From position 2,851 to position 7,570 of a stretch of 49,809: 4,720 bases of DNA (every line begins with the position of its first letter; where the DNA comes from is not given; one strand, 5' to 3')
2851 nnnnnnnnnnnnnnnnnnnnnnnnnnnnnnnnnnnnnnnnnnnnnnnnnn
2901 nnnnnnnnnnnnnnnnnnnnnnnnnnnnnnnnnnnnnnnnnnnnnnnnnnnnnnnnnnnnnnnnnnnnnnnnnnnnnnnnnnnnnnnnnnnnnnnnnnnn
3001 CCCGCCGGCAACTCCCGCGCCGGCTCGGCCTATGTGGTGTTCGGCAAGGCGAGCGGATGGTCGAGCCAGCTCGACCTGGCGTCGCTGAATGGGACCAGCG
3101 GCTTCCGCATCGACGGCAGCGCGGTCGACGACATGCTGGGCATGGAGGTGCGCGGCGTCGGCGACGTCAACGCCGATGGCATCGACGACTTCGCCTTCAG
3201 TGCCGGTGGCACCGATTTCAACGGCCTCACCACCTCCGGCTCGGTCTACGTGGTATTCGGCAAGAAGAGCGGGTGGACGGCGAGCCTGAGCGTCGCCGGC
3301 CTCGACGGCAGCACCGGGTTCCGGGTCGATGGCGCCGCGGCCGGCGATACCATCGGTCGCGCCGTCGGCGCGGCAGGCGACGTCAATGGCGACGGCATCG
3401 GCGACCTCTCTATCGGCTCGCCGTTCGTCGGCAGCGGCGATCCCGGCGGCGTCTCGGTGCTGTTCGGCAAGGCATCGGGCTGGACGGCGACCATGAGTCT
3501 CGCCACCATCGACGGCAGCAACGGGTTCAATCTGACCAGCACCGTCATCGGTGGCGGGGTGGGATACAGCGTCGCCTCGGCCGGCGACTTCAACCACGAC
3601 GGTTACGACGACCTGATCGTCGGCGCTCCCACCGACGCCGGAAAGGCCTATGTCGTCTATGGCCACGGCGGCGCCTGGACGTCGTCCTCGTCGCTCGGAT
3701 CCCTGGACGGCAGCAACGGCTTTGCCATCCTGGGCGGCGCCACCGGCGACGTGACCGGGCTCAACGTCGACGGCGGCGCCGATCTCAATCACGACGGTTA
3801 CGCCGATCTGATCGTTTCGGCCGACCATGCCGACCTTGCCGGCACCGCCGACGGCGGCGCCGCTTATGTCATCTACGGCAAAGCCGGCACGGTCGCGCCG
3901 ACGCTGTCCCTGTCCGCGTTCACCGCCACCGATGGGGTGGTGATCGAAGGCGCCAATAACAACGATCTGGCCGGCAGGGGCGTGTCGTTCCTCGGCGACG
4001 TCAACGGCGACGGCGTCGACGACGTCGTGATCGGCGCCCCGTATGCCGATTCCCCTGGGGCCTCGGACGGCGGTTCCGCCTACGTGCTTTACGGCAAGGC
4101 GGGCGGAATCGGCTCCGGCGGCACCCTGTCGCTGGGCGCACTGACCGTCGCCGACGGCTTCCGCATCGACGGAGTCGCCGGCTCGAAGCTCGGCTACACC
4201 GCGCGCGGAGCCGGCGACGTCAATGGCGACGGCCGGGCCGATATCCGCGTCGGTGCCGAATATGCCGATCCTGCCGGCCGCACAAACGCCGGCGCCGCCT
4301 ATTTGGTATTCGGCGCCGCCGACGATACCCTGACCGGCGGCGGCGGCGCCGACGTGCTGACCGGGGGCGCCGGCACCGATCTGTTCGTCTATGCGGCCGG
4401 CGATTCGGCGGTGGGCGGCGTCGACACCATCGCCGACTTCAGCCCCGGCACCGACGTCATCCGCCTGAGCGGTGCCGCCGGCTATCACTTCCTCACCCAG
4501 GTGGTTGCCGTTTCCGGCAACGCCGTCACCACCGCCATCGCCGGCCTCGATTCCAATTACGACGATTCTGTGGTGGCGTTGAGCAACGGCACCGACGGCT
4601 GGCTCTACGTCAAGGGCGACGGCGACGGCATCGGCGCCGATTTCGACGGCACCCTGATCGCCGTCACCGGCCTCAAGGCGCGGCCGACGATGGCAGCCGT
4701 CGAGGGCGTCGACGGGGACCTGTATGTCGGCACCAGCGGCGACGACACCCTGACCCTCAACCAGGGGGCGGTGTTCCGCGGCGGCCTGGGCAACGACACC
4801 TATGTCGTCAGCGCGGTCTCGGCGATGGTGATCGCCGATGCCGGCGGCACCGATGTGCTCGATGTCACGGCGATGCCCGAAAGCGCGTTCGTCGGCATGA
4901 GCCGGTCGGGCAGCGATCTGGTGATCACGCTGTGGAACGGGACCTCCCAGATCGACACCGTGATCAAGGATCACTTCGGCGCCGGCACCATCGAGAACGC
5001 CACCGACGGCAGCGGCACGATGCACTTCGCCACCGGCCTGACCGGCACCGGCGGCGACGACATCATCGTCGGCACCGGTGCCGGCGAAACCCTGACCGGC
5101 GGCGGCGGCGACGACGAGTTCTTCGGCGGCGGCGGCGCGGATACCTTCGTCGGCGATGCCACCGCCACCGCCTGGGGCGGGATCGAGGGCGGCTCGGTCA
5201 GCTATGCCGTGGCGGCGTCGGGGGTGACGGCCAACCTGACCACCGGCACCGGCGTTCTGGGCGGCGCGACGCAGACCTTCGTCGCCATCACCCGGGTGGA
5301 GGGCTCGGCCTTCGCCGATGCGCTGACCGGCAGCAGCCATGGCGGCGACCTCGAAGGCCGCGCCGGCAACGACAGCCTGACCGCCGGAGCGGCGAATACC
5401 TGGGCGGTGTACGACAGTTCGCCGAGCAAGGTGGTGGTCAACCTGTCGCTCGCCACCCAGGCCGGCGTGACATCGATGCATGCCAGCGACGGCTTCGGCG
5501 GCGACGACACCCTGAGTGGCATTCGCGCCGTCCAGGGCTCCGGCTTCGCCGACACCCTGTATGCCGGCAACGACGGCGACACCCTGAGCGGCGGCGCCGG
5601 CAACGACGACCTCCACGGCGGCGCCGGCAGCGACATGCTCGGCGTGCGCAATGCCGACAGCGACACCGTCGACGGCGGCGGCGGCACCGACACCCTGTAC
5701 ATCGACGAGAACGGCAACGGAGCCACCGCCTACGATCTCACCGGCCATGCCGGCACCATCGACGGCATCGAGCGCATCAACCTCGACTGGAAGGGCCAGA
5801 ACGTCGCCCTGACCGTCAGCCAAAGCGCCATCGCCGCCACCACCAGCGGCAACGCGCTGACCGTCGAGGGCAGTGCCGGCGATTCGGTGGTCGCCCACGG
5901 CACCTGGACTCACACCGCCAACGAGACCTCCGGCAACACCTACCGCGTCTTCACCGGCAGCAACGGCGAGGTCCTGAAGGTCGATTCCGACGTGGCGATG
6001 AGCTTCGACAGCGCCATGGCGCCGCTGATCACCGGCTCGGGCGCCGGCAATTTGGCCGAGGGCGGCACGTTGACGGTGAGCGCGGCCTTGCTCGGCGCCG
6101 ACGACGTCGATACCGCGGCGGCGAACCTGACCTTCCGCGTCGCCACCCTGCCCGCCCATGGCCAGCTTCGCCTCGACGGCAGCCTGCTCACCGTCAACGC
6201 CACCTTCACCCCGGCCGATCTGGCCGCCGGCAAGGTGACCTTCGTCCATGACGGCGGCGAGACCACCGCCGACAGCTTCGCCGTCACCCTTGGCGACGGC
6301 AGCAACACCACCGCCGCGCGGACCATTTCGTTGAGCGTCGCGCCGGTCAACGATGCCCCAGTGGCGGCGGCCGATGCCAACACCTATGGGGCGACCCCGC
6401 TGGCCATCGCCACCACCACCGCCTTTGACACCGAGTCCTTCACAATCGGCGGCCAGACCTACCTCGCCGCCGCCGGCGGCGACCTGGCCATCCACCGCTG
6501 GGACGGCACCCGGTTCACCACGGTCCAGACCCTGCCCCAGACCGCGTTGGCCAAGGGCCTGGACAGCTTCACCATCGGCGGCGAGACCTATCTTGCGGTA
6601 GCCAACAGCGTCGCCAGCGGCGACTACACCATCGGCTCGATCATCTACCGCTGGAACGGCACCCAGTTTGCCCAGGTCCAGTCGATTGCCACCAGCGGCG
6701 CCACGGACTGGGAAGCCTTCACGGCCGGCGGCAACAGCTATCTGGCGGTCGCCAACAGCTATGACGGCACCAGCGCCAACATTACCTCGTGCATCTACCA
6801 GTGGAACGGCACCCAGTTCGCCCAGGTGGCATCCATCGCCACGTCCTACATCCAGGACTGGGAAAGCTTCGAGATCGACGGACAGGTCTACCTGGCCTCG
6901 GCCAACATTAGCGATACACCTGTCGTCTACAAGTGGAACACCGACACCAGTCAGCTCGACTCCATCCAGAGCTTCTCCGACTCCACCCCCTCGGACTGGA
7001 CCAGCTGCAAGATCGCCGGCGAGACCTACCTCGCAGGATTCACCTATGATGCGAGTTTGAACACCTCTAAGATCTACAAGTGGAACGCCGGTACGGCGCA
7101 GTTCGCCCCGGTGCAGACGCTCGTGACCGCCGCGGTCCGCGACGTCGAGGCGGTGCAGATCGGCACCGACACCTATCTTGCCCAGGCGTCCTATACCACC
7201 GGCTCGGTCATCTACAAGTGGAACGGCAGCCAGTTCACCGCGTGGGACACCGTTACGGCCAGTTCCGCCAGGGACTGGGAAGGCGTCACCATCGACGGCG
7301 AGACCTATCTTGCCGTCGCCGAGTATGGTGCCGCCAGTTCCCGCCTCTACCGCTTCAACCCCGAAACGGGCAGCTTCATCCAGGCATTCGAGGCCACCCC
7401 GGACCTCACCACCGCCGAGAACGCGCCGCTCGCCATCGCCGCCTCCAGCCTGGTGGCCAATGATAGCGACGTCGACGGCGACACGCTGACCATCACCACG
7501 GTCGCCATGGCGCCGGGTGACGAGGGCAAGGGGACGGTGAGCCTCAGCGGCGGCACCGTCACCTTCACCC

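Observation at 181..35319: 35.1-kb single ORF with T1SS-substrate features but no secretion or retention genes in the 14 kb downstream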

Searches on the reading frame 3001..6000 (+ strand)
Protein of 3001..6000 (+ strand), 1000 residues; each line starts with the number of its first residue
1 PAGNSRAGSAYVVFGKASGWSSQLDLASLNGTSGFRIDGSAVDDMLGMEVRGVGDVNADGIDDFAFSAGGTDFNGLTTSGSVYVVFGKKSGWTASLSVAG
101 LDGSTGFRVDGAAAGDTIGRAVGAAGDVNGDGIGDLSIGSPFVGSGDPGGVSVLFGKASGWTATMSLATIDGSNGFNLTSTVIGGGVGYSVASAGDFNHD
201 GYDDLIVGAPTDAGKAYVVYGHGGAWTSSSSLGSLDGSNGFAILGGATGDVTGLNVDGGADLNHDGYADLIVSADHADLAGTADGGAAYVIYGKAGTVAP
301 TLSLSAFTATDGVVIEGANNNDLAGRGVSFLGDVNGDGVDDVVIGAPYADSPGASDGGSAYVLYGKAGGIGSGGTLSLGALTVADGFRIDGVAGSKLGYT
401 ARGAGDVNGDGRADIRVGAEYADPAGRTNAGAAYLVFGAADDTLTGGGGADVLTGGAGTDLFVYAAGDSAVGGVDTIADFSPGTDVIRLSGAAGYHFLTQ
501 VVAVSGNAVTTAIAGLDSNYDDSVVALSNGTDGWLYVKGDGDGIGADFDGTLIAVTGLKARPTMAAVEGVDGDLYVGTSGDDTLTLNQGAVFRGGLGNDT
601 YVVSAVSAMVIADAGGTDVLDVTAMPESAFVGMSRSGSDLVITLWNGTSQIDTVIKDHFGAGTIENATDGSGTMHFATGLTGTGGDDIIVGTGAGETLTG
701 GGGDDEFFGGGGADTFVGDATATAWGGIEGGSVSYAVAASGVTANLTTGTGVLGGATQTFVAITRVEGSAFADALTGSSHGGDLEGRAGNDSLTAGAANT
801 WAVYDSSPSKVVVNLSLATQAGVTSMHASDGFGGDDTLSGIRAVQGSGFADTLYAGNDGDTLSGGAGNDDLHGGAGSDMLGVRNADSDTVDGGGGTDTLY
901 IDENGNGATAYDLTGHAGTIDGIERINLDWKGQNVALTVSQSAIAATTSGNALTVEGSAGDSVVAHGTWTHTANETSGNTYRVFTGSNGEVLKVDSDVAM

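Call 25: search_protein_families(library=ncbifam, proteins=[window:3001-6000:+], max_evalue=0.01)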
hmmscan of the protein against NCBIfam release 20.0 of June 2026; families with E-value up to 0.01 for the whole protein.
window:3001-6000:+ (1000 aa): 6 families
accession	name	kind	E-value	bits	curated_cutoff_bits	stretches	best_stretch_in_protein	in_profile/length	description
NF035945.1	Zn_serralysin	subfamily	2.9e-11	43.2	500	1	429-512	334-422/462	serralysin family metalloprotease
NF047539.1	XAC2610_fam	domain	2.7e-08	34.2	35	0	194-217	3-26/89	XAC2610-related protein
NF033943.0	RTX_toxin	subfamily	8.8e-07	27.5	1000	1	830-903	700-776/930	RTX family hemolysin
NF053766.1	ZapA_metallo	exception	2.7e-06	26.7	940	1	414-522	340-447/483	ZapA family metalloprotease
NF052454.1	BtaGlycanEglC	equivalog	8.8e-06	24.9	700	1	435-501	112-172/459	endo-1,3-1,4-beta-glycanase EglC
NF050046.1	PueAB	exception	1.2e-05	24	670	0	428-620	365-555/616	polyurethane esterase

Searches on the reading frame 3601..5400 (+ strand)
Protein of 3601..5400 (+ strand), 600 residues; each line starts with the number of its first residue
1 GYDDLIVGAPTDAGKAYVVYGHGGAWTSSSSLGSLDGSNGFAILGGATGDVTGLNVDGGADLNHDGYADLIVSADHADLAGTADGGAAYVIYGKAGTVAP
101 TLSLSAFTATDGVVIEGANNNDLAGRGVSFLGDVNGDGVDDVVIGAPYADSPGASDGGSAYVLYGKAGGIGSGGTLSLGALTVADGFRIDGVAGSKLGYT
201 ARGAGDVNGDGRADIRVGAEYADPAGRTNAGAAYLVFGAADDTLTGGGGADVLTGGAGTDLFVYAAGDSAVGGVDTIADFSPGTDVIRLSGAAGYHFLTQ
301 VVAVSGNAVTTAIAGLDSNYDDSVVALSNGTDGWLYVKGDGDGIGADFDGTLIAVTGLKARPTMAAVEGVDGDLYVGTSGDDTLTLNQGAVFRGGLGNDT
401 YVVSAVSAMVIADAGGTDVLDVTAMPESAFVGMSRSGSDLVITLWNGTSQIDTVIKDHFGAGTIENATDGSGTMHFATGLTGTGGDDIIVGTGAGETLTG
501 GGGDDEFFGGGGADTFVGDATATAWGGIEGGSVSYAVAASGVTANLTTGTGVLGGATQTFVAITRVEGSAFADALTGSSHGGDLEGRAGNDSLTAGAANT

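Call 23: search_protein_families(library=pfam, proteins=[window:3601-5400:+], max_evalue=0.01)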
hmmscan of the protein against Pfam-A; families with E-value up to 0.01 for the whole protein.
window:3601-5400:+ (600 aa): 3 families
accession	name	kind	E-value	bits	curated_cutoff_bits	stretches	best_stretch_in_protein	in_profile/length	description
PF01839.29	FG-GAP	-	1.3e-20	73.2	22.1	3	125-163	2-37/37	FG-GAP repeat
PF00353.25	HemolysinCabind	-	3e-08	33.9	23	2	238-268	3-33/36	RTX calcium-binding nonapeptide repeat (4 copies)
PF08548.17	Peptidase_M10_C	-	3.4e-07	30.7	20.7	1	245-309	85-150/193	Peptidase M10 serralysin C terminal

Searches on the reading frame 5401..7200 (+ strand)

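Call 23: search_protein_families(library=pfam, proteins=[window:5401-7200:+], max_evalue=0.01)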
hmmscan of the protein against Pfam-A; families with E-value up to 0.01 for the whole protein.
window:5401-7200:+ (600 aa): 5 families
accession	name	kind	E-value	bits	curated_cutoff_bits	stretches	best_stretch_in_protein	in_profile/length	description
PF03736.22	EPTP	-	8.2e-45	151.1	21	4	422-469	1-42/42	EPTP domain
PF16184.11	Cadherin_3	-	6.1e-18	65.2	25.5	1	217-311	10-104/106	Cadherin-like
PF00353.25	HemolysinCabind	-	3.6e-07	30.5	23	1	46-80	2-36/36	RTX calcium-binding nonapeptide repeat (4 copies)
PF17803.7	Cadherin_4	-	1.7e-05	25.7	25.1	2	308-370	2-68/71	Bacterial cadherin-like domain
PF17963.7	Big_9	-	0.0028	18.9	23.6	1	208-311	4-88/89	Bacterial Ig domain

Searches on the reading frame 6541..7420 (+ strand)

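Call 64: search_solved_structures(query=window:6541-7420:+, max_evalue=0.01)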
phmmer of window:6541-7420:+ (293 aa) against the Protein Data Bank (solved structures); distinct sequences matched with E-value up to 0.01: 4.
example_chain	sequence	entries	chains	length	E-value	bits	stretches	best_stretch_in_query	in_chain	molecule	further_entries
5y2z_B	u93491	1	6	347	5.3e-11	45.8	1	7-226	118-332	Leucine-rich glioma-inactivated protein 1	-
5y31_B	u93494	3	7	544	2.3e-10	43.7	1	7-226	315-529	Leucine-rich glioma-inactivated protein 1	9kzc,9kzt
8hq2_D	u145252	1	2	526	2.5e-10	43.6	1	7-226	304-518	Leucine-rich glioma-inactivated protein 1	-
8hpy_D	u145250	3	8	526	2.7e-10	43.4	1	7-226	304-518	Leucine-rich glioma-inactivated protein 1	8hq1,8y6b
